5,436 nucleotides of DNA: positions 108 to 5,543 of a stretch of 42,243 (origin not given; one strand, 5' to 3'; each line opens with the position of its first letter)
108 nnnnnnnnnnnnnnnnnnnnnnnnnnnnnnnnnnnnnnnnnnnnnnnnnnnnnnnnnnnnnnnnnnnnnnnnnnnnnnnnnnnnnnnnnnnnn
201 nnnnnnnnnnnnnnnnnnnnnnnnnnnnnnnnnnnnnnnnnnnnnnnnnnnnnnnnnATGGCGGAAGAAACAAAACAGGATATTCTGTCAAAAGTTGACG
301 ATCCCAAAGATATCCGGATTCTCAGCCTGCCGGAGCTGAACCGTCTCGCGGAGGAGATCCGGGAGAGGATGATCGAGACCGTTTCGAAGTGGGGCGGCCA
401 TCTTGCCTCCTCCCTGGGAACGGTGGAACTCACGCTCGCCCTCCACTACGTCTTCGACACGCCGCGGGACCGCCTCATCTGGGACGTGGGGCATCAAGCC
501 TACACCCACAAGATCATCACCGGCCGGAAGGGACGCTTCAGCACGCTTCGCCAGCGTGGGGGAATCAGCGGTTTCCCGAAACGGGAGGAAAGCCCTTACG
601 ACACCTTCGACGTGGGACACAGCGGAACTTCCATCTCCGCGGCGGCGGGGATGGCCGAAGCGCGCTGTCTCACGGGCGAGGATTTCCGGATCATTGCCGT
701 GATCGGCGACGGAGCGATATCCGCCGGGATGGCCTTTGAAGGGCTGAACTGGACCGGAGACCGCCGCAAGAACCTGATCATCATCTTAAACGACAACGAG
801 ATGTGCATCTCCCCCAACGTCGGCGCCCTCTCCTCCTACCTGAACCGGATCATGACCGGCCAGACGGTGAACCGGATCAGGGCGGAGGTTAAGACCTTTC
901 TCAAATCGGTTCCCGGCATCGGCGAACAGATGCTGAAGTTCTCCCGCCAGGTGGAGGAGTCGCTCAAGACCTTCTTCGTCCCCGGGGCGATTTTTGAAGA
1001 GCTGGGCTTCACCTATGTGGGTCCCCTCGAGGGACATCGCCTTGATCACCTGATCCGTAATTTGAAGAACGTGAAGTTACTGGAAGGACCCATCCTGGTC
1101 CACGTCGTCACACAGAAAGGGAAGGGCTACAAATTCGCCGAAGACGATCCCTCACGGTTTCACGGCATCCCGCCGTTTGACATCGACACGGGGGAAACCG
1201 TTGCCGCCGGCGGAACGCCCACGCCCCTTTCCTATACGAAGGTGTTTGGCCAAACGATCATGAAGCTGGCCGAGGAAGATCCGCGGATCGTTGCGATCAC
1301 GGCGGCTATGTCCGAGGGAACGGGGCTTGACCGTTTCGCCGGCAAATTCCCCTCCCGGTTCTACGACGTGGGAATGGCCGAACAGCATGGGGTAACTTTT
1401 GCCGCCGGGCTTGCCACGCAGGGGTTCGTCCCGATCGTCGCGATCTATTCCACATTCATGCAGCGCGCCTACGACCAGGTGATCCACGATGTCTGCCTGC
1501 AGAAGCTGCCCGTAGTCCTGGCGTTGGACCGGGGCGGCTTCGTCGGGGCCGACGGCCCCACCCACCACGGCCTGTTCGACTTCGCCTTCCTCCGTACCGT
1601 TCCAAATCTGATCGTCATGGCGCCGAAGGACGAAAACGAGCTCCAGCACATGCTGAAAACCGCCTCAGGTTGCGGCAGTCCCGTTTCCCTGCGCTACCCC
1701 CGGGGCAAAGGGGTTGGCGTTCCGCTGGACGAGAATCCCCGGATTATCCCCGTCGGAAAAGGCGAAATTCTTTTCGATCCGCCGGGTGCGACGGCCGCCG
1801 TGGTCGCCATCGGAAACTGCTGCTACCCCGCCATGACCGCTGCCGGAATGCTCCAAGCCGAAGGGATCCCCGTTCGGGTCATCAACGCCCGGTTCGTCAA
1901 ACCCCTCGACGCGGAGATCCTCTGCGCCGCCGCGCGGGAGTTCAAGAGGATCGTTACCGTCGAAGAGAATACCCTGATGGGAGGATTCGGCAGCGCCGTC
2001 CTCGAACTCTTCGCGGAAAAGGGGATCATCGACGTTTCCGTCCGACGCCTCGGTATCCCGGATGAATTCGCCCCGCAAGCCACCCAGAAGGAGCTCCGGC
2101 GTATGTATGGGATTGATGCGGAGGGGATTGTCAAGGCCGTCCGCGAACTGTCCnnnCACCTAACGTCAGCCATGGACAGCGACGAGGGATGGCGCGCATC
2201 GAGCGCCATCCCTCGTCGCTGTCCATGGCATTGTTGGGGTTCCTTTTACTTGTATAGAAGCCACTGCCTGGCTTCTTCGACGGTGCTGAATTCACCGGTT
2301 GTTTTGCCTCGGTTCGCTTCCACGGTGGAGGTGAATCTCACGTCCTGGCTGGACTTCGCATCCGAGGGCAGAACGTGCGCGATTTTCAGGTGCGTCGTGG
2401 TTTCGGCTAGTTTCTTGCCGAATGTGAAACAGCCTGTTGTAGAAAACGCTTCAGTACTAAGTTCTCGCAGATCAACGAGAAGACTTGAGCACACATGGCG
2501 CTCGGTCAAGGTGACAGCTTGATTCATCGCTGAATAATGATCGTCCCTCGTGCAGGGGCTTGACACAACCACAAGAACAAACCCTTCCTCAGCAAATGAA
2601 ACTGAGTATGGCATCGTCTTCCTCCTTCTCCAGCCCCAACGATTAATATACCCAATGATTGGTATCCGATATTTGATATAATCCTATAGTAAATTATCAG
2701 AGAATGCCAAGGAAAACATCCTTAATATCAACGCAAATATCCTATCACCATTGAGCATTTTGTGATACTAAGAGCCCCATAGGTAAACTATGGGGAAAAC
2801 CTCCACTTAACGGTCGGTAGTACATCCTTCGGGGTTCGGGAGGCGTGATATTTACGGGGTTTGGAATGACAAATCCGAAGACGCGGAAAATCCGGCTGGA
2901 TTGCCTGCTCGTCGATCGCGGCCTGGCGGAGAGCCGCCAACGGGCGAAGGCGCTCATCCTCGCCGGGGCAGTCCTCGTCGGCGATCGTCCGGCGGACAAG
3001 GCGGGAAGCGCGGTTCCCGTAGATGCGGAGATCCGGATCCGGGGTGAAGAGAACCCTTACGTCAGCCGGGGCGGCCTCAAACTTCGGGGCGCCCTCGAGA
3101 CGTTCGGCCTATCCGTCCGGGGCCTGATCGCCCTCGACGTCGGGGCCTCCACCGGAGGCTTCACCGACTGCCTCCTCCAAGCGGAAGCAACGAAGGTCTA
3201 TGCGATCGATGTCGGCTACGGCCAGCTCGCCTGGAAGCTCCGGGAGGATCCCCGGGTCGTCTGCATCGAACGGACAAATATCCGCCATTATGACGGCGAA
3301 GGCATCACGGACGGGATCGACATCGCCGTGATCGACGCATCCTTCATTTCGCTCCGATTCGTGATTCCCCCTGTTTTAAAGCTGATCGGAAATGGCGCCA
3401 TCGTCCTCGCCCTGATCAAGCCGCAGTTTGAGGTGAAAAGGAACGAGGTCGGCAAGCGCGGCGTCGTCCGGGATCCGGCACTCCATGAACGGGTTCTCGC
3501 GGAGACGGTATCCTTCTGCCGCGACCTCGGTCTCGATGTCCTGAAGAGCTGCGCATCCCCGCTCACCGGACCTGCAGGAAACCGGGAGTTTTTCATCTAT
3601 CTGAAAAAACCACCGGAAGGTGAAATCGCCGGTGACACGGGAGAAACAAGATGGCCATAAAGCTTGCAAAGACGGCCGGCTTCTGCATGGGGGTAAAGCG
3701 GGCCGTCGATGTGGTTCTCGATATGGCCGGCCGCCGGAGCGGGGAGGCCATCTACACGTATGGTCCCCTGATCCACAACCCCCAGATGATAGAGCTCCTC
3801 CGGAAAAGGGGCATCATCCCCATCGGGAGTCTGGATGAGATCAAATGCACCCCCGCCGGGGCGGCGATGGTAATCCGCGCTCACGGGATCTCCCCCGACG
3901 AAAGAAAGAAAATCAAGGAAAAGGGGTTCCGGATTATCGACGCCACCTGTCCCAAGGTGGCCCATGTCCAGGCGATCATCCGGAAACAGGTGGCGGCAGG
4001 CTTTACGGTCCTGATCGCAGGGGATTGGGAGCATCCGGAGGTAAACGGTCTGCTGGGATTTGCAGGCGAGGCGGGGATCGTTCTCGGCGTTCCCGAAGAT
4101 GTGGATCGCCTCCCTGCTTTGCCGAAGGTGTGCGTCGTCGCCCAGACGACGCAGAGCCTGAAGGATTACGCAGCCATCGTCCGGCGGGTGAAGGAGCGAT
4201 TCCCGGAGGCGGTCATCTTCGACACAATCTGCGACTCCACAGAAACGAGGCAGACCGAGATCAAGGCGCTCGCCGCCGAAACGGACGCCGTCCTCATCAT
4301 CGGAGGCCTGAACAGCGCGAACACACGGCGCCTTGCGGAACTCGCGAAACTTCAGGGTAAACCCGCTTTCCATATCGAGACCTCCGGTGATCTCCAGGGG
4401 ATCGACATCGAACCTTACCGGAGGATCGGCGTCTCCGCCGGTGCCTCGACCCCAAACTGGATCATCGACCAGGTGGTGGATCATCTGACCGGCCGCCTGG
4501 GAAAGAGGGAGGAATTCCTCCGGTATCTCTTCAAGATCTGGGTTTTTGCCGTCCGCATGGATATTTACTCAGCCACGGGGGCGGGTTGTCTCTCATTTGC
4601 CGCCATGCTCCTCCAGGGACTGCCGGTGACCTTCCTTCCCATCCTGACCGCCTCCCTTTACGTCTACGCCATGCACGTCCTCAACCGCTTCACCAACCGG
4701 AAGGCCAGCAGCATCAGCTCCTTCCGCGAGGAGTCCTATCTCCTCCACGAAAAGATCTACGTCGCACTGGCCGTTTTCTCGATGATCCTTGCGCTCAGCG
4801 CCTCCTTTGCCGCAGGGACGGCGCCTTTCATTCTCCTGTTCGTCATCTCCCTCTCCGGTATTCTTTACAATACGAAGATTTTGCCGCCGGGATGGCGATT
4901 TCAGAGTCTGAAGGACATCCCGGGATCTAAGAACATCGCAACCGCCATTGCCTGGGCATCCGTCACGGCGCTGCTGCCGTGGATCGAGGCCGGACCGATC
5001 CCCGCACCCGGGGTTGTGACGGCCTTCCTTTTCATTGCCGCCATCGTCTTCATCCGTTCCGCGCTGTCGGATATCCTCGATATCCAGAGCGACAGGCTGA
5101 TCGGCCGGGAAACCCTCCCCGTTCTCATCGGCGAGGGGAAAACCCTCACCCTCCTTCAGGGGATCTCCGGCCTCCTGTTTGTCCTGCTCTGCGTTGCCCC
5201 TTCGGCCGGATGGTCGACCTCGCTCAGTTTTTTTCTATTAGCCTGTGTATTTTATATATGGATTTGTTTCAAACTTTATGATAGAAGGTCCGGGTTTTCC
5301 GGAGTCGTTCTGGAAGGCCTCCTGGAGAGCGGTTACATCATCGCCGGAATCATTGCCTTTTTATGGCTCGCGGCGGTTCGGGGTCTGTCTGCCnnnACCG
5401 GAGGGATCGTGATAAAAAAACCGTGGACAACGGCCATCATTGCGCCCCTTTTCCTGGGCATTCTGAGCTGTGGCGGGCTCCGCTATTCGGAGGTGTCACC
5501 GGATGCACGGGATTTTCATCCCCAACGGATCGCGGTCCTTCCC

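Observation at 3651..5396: IspH (LytB) fused in-frame to a UbiA-superfamily membrane domain that has lost its first Asp-rich motif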

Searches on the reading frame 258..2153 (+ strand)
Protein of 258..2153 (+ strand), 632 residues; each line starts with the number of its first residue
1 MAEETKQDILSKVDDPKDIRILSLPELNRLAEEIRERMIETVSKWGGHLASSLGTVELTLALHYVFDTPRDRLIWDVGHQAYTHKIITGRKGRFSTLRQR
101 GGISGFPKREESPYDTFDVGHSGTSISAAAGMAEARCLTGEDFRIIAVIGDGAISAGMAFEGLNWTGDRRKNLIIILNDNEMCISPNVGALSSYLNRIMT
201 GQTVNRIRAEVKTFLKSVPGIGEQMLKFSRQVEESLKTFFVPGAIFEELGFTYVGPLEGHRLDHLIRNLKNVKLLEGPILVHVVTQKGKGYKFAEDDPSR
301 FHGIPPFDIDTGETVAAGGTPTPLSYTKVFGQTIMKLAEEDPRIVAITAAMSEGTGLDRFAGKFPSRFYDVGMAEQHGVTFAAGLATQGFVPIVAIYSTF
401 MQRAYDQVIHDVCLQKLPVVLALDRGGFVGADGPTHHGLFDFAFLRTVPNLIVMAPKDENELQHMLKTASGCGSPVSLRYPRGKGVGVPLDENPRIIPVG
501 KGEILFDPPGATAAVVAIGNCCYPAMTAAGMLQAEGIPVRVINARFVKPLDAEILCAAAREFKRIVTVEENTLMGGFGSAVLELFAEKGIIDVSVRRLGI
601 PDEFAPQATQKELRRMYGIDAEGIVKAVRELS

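Call 39: search_protein_families(library=pfam, proteins=[window:258-2153:+], max_evalue=0.001)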
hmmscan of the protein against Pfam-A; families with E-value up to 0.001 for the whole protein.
window:258-2153:+ (632 aa): 4 families
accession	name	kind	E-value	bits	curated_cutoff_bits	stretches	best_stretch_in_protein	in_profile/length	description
PF13292.11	DXP_synthase_N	-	3.4e-121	404.2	21.2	1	10-285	1-274/274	1-deoxy-D-xylulose-5-phosphate synthase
PF02779.29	Transket_pyr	-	8.1e-48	162.8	27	1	324-484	3-171/174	Transketolase, pyrimidine binding domain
PF02780.25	Transketolase_C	-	1.5e-28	99.6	25.9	1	503-624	2-124/124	Transketolase, C-terminal domain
PF17147.9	PFOR_II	-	0.00066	20.4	27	0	511-583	1-73/102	Pyruvate:ferredoxin oxidoreductase core domain II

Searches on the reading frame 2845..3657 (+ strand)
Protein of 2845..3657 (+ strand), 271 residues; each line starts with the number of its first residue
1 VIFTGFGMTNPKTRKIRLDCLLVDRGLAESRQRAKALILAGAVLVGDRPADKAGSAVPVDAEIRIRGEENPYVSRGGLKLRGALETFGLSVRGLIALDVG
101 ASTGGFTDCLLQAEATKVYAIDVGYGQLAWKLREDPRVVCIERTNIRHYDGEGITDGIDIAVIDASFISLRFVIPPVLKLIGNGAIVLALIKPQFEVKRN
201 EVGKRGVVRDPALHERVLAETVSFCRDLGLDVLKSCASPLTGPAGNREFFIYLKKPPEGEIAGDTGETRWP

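Call 39: search_protein_families(library=pfam, proteins=[window:2845-3657:+], max_evalue=0.001)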
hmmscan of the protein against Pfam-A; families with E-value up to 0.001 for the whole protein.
window:2845-3657:+ (271 aa): 2 families
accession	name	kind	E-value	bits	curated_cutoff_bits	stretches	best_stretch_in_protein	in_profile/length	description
PF01728.25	FtsJ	-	4.5e-43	147.7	24.1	1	72-254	1-180/181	FtsJ-like methyltransferase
PF01479.30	S4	-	5.7e-08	32.8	22.8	1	17-63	2-48/48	S4 domain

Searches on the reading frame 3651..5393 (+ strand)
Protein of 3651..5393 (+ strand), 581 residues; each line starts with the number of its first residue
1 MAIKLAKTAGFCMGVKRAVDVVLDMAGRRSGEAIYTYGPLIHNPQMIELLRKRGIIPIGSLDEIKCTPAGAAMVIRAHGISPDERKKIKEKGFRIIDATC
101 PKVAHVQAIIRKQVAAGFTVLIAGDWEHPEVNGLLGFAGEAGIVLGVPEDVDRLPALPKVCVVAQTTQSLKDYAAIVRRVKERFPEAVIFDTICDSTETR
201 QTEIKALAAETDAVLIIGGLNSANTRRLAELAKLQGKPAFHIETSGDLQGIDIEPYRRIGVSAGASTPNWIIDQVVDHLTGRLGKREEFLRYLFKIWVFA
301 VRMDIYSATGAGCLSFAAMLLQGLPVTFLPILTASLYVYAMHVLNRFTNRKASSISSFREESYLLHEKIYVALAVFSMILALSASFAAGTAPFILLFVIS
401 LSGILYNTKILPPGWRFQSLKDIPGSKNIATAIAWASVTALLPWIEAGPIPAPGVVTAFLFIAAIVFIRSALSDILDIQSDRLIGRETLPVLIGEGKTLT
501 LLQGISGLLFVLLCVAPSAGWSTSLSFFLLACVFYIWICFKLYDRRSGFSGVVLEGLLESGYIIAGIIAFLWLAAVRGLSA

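Call 3: search_protein_families(library=pfam, proteins=[window:3651-5393:+], max_evalue=1)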
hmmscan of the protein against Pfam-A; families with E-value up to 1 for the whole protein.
window:3651-5393:+ (581 aa): 5 families
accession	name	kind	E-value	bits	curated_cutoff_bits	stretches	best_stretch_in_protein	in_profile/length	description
PF02401.23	LYTB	-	9.9e-88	294.3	24.5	1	3-279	1-266/267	LytB protein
PF01040.23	UbiA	-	3.5e-10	40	34.2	1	314-546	9-235/250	UbiA prenyltransferase family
PF01729.25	QRPTase_C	-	0.036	14.2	23.1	1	169-263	62-151/169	Quinolinate phosphoribosyl transferase, C-terminal domain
PF18634.6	RXLR_WY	-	0.083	13.2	26.7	1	417-432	33-48/51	RXLR phytopathogen effector protein WY-domain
PF17112.10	Tom6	-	0.11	12.4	18.8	1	456-476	21-41/45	Mitochondrial import receptor subunit Tom6, fungal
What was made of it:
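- Checked: Pfam: LYTB aa 3-279, 294 bits; UbiA PF01040 aa 314-546, 40.0 bits against a gathering score of 34.2 (call 3).
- The Pfam UbiA match is above the gathering score (call 3).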

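Call 4: search_protein_families(library=ncbifam, proteins=[window:3651-5393:+], max_evalue=1)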
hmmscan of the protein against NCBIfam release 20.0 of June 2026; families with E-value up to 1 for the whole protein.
window:3651-5393:+ (581 aa): 18 families
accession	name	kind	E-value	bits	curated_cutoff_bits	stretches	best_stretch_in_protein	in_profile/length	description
NF000907.0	PRK00087.1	equivalog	4.3e-90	302.8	624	1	1-281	1-277/671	bifunctional 4-hydroxy-3-methylbut-2-enyl diphosphate reductase/30S ribosomal protein S1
NF009024.0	PRK12360.1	equivalog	3.6e-82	275.9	387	1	1-279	1-278/281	4-hydroxy-3-methylbut-2-enyl diphosphate reductase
TIGR00216.1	ispH_lytB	equivalog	1.5e-81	273.7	187.85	1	3-279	2-279/282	4-hydroxy-3-methylbut-2-enyl diphosphate reductase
NF002187.0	PRK01045.1-1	equivalog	7.2e-76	255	276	1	1-280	1-276/282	4-hydroxy-3-methylbut-2-enyl diphosphate reductase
NF002188.0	PRK01045.1-2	equivalog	1.4e-59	201.7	420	1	1-280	1-282/315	4-hydroxy-3-methylbut-2-enyl diphosphate reductase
NF002190.0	PRK01045.1-4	subfamily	2.9e-59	200.6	389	1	2-284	8-294/321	4-hydroxy-3-methylbut-2-enyl diphosphate reductase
NF002189.0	PRK01045.1-3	equivalog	3.7e-53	180.6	444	1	3-281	16-295/326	4-hydroxy-3-methylbut-2-enyl diphosphate reductase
NF009911.0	PRK13371.1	equivalog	3e-39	135.2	440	2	2-147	56-204/405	4-hydroxy-3-methylbut-2-enyl diphosphate reductase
NF010117.0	PRK13591.1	equivalog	2.8e-15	56.2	238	1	316-520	49-246/307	prenyltransferase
NF009513.0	PRK12872.1-3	equivalog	1.3e-05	24.9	288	1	460-572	178-292/293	prenyltransferase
NF009521.0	PRK12882.1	equivalog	0.00011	21.6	296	1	386-520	94-224/280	geranylgeranylglycerol-phosphate geranylgeranyltransferase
NF009523.0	PRK12884.1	equivalog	0.00069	18.9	269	1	368-538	82-239/279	prenyltransferase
NF009512.0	PRK12872.1-1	equivalog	0.00095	18.8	278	1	460-513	182-234/303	geranylgeranylglycerol-phosphate geranylgeranyltransferase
NF009522.0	PRK12883.1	equivalog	0.00097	18.7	353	1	418-516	122-216/279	geranylgeranylglycerol-phosphate geranylgeranyltransferase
NF004751.0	PRK06080.1-3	equivalog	0.006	16.2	264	1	454-545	176-265/296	1,4-dihydroxy-2-naphthoate polyprenyltransferase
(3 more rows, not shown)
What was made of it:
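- On IspH / LytB HMBPP reductase: Pfam LYTB 294 bits (gathering score 24.5); TIGR00216 273.7 bits (cutoff 187.85) (calls 3, 4)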

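Call 26: predict_structure(alignment_id=A3)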
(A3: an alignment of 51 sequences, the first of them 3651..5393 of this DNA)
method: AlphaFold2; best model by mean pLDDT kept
length: 581 residues; sequences in the alignment: 51
mean_pLDDT: 82.6   pTM: 0.73
mean pLDDT of the five models: 82.6, 82.1, 81.5, 79.7, 79.3
residues with pLDDT >= 90: 245; 70-90: 218; 50-70: 101; < 50: 17
segments of 3 or more residues with pLDDT < 50: 8-11, 351-356
pLDDT, mean of each block of 10 residues (from residue 1): 60 55 58 62 65 70 61 60 79 72 84 95 84 87 93 94 86 93 95 75 84 86 79 88 82 85 71 75 64 84 92 98 95 98 82 49 77 96 97 96 89 84 89 97 89 92 97 76 63 86 98 96 96 95 65 85 98 90 63
secondary structure, 60 per line:
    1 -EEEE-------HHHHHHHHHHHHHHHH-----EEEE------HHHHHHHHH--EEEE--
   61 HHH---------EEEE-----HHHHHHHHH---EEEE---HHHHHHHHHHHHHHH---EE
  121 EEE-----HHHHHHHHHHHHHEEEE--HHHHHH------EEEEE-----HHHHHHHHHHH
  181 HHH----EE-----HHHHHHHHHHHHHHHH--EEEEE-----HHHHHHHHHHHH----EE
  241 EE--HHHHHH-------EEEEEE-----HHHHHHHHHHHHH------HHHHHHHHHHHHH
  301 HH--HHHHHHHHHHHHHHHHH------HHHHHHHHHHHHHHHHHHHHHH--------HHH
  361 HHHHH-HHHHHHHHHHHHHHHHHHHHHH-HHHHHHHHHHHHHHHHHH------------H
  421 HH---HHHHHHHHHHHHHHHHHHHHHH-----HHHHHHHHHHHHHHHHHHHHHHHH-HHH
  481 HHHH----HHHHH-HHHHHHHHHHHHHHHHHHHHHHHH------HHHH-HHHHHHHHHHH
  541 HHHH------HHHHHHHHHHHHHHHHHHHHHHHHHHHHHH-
elements in order: E2-5 H13-28 E34-37 H44-52 E55-58 E73-76 H82-90 E94-97 H101-115 E119-123 H129-141 E142-145 H148-153 E160-164 H170-183 H195-210 E213-217 H223-234 E239-242 H245-250 E258-263 H269-281 H288-302 H305-321 H328-349 H358-365 H367-388 H390-407 H426-447 H453-476 H478-484 H489-493 H495-518 H525-528 H530-544 H551-580
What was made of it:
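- On UbiA superfamily (PF01040): AF2 gives 9 TM helices (call 26).
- The loop following the motif is modelled with pLDDT below 50 (call 26).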

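Call 30: fold_search(model_id=the predicted structure, library=pdb)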
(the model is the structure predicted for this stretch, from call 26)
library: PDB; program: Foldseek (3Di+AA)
matches with E <= 10: 926; with E <= 0.001: 25
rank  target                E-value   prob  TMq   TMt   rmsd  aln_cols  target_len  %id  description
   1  3szu_A                1.5e-19  1.00  0.45  0.83   2.0       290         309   33  IspH:HMBPP complex structure of E126Q mutant (released 2011-11-30)
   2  9ql0_A                1.8e-19  1.00  0.45  0.80   2.1       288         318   34  E. coli IspH crystallized in the presence of adenosine hemisulfate (released 2026-04-08)
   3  3dnf_B                1.8e-19  1.00  0.41  0.78   4.0       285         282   39  Structure of (E)-4-Hydroxy-3-methyl-but-2-enyl Diphosphate Reductase, the Terminal Enzyme of the Non-Mevalonate Pathwa (released 2008-12-30)
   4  3f7t_A                3.1e-19  1.00  0.45  0.83   2.2       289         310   34  Structure of active IspH shows a novel fold with a [3Fe-4S] cluster in the catalytic centre (released 2009-07-07)
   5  3ke8_A                3.2e-19  1.00  0.45  0.83   2.1       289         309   33  Crystal structure of IspH:HMBPP-complex (released 2010-01-12)
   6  3szu_B                4.1e-19  1.00  0.45  0.83   2.1       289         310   33  IspH:HMBPP complex structure of E126Q mutant (released 2011-11-30)
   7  3t0g_B                6.8e-19  1.00  0.45  0.83   2.1       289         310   33  IspH:HMBPP (substrate) structure of the T167C mutant (released 2011-11-30)
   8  3t0f_A                8.5e-19  1.00  0.45  0.81   2.2       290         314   32  IspH:HMBPP (substrate) structure of the E126D mutant (released 2011-11-30)
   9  3dnf_A                9.3e-19  1.00  0.37  0.69   5.4       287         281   38  Structure of (E)-4-Hydroxy-3-methyl-but-2-enyl Diphosphate Reductase, the Terminal Enzyme of the Non-Mevalonate Pathwa (released 2008-12-30)
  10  3t0g_A                1.6e-18  1.00  0.46  0.84   2.1       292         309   33  IspH:HMBPP (substrate) structure of the T167C mutant (released 2011-11-30)
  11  3t0f_B                1.9e-18  1.00  0.44  0.81   2.2       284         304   33  IspH:HMBPP (substrate) structure of the E126D mutant (released 2011-11-30)
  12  4n7b                  8.5e-18  1.00  0.45  0.80   2.2       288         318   30  Structure of the E-1-hydroxy-2-methyl-but-2-enyl-4-diphosphate reductase from Plasmodium falciparum (released 2013-11-20)
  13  4tq3_A                1.4e-05  1.00  0.36  0.65   5.4       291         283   15  Structure of a UbiA homolog from Archaeoglobus fulgidus bound to GPP and Mg2+ (released 2014-07-16)
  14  4tq4_D                2.5e-05  1.00  0.35  0.64   5.6       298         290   17  Structure of a UbiA homolog from Archaeoglobus fulgidus bound to DMAPP and Mg2+ (released 2014-07-16)
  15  4tq4_A                3.1e-05  1.00  0.34  0.61   5.9       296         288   17  Structure of a UbiA homolog from Archaeoglobus fulgidus bound to DMAPP and Mg2+ (released 2014-07-16)
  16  4tq3_B                4.9e-05  1.00  0.36  0.65   5.4       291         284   14  Structure of a UbiA homolog from Archaeoglobus fulgidus bound to GPP and Mg2+ (released 2014-07-16)
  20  4od4_A                1.0e-04  1.00  0.37  0.72   4.1       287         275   14  Apo structure of a UbiA homolog from Aeropyrum pernix K1 (released 2014-03-19)
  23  6m31_A                3.1e-04  1.00  0.34  0.61   6.4       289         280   17  Structural and Functional Insights into an Archaeal Lipid Synthase (released 2021-02-03)
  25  8djk_B                4.6e-04  1.00  0.33  0.62   6.0       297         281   16  HMGCR-UBIAD1 Complex State 2 (released 2022-08-03)
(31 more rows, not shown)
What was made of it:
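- On IspH / LytB HMBPP reductase: Foldseek 3szu/3ke8, E 1e-19, TM 0.83 (call 30)
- On UbiA superfamily (PF01040): Foldseek matches 4tq3, 4od4, 6m31 and 8djk at E 1e-5 to 5e-4 (call 30).
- Checked: Foldseek matches IspH structures (TM 0.83) and UbiA-fold structures 4tq3, 4od4, 6m31 and 8djk (E 1e-5 to 5e-4) (calls 26, 30).
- The UbiA fold matches UBIAD1 in the HMGCR-UBIAD1 complex 8djk (call 30).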
